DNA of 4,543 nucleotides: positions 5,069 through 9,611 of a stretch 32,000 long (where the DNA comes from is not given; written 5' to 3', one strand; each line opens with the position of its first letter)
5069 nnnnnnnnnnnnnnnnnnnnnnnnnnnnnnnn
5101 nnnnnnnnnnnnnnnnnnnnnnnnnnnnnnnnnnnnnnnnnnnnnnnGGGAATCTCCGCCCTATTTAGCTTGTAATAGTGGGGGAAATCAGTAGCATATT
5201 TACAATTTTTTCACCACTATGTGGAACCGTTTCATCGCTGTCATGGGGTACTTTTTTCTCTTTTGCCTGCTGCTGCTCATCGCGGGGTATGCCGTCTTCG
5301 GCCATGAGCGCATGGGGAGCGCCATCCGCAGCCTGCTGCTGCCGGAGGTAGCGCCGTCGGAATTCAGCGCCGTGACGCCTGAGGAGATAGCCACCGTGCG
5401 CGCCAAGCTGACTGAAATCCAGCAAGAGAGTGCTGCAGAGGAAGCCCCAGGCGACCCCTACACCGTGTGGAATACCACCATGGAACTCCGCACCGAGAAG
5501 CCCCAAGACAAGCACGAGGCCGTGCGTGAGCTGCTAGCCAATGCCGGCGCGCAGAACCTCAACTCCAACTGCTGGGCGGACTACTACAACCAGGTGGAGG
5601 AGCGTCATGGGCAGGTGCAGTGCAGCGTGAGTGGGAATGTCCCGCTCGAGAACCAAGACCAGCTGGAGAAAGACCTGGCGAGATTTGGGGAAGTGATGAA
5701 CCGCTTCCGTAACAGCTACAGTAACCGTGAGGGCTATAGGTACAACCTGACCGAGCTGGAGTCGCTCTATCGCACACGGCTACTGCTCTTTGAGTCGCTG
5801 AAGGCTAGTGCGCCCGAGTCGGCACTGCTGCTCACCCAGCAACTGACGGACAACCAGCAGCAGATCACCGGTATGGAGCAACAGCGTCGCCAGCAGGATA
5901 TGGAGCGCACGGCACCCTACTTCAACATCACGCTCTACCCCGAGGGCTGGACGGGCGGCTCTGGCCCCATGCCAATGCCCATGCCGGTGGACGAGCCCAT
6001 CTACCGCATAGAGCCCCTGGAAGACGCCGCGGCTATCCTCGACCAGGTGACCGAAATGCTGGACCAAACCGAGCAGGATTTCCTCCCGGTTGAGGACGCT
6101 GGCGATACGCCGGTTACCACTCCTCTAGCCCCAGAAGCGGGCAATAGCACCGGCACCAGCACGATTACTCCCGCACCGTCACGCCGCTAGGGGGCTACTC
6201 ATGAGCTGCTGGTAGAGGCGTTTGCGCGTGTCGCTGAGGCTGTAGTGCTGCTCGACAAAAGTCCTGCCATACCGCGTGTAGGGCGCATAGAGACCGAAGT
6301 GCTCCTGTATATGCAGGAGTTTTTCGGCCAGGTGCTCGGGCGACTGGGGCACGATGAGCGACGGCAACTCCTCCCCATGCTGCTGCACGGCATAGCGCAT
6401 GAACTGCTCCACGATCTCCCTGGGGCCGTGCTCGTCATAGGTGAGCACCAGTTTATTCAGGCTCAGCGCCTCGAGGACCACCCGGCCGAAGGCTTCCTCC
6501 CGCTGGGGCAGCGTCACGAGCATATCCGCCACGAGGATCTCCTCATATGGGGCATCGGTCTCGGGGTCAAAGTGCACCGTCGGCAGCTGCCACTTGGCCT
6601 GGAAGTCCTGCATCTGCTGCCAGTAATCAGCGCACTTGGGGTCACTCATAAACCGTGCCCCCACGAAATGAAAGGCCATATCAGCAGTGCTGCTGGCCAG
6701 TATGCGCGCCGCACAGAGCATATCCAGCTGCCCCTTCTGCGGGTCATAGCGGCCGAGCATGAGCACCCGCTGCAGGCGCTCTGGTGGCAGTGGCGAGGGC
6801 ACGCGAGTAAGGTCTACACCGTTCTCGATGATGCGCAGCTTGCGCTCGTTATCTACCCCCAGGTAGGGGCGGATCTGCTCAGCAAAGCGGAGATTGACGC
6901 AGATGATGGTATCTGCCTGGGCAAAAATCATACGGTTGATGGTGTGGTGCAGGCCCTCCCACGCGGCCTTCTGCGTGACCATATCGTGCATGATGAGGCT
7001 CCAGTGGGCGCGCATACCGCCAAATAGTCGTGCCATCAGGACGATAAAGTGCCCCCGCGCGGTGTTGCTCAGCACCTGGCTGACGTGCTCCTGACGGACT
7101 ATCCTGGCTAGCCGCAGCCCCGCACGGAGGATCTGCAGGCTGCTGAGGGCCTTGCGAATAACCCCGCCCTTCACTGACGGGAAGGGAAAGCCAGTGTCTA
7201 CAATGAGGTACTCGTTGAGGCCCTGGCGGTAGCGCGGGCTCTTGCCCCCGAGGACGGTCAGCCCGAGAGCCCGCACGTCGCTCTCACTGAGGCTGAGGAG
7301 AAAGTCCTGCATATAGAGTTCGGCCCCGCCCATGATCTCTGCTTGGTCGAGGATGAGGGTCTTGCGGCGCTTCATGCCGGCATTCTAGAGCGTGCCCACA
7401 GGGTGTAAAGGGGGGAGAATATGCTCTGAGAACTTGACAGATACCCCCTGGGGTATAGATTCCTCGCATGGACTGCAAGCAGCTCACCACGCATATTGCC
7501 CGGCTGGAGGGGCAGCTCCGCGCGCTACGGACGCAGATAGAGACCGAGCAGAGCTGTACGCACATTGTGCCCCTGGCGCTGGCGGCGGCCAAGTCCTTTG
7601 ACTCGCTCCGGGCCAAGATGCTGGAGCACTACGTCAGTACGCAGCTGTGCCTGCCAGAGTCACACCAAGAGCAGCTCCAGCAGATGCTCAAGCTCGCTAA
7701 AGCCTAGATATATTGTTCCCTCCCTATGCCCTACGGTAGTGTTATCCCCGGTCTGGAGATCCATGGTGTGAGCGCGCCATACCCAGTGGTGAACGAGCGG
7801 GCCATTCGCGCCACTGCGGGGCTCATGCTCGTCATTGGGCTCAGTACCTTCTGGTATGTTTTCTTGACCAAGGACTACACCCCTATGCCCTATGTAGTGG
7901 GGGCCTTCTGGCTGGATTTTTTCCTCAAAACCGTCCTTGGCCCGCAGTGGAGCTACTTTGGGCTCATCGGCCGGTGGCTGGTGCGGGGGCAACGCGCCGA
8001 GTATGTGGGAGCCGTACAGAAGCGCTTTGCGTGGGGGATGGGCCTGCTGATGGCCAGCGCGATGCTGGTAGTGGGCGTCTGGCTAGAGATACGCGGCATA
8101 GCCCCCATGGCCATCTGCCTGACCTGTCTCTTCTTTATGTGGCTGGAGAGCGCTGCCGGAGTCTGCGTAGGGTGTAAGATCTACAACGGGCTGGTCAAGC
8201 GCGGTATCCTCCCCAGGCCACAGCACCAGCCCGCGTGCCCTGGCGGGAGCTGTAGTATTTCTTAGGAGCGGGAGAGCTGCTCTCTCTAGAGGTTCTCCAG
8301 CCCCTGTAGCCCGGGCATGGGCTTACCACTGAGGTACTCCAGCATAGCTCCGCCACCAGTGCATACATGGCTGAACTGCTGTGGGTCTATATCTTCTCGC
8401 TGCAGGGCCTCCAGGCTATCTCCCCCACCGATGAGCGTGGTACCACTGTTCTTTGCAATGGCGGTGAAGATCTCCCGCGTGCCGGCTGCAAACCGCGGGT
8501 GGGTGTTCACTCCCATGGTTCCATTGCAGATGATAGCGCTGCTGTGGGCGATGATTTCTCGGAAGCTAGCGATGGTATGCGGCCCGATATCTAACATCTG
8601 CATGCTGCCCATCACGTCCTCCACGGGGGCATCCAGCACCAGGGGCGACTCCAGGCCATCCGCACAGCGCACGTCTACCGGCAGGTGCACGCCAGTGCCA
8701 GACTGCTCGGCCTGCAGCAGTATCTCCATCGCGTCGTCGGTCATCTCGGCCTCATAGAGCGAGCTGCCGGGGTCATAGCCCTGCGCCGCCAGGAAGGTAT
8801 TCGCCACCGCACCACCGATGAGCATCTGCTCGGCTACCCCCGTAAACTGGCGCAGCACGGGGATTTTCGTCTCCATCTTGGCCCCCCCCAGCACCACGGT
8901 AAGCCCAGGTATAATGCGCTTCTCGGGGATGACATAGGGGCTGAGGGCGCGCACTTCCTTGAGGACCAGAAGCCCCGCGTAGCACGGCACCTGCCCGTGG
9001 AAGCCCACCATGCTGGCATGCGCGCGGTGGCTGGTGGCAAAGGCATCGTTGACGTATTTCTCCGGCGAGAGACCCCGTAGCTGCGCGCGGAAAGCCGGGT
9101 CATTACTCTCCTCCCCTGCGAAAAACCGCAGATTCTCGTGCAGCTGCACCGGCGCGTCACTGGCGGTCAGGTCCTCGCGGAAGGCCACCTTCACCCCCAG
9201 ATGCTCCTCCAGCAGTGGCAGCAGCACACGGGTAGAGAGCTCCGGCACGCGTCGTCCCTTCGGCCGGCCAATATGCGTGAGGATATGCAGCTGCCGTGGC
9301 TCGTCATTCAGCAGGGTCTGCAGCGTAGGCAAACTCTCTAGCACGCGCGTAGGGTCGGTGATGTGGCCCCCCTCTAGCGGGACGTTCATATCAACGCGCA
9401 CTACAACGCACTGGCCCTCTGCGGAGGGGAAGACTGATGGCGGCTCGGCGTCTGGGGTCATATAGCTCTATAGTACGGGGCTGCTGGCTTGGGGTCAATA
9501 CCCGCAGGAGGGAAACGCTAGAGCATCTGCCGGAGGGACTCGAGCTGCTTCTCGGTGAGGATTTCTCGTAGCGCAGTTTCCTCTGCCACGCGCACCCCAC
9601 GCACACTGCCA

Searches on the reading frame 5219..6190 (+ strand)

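Call 16: search_protein_families(library=pfam, proteins=[window:5219-6190:+], max_evalue=0.001)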
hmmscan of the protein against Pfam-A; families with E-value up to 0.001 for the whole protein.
window:5219-6190:+ (323 aa): 0 families

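Call 30: search_protein_families(library=pfam, proteins=[window:5219-6190:+], max_evalue=0.1)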
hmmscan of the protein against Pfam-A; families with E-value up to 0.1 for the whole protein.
window:5219-6190:+ (323 aa): 2 families
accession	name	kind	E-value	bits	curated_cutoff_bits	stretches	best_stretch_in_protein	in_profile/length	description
PF14257.11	DUF4349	-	0.0058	16.4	27.7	1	83-225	4-140/213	Domain of unknown function (DUF4349)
PF24740.1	DUF7691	-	0.044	14.3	27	0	246-288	126-169/204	Domain of unknown function (DUF7691)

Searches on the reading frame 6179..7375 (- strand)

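Call 16: search_protein_families(library=pfam, proteins=[window:6179-7375:-], max_evalue=0.001)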
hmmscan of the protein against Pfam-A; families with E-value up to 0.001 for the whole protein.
window:6179-7375:- (398 aa): 5 families
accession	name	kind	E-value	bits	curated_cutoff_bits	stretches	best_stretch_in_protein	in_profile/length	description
PF00534.26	Glycos_transf_1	-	6.7e-13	49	26.4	1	198-333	12-136/172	Glycosyl transferases group 1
PF13439.12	Glyco_transf_4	-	7.5e-11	42.8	28.5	1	15-191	1-170/170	Glycosyltransferase Family 4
PF13692.12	Glyco_trans_1_4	-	1.6e-10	41.8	27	1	203-356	3-139/142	Glycosyl transferases group 1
PF20706.3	GT4-conflict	-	2e-08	34.1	26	1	143-323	136-321/385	Family 4 Glycosyltransferase in conflict systems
PF13579.12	Glyco_trans_4_4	-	4.6e-06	27.5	29.7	1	16-186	1-158/158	Glycosyl transferase 4-like domain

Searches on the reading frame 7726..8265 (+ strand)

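Call 16: search_protein_families(library=pfam, proteins=[window:7726-8265:+], max_evalue=0.001)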
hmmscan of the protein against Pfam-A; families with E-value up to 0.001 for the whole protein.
window:7726-8265:+ (179 aa): 1 family
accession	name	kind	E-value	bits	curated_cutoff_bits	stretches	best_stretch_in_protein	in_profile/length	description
PF14340.12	DUF4395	-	3.5e-24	86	24.5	1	22-157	1-129/130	Domain of unknown function (DUF4395)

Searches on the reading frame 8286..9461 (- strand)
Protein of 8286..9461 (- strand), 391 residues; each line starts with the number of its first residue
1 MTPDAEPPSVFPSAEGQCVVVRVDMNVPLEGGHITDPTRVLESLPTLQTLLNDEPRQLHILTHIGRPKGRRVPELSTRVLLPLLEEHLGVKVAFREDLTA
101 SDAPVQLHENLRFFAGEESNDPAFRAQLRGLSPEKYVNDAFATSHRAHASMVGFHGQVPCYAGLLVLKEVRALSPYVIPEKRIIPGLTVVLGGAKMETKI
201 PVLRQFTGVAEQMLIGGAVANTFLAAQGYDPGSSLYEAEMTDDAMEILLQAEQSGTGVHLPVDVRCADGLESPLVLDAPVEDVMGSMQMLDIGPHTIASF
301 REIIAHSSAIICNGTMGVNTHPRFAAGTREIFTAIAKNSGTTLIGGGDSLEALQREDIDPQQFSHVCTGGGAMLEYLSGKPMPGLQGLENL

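Call 16: search_protein_families(library=pfam, proteins=[window:8286-9461:-], max_evalue=0.001)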
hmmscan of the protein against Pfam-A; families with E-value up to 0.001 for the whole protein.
window:8286-9461:- (391 aa): 1 family
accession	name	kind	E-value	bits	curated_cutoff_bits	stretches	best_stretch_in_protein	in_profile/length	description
PF00162.24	PGK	-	3.3e-99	332.9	27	1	15-380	7-379/379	Phosphoglycerate kinase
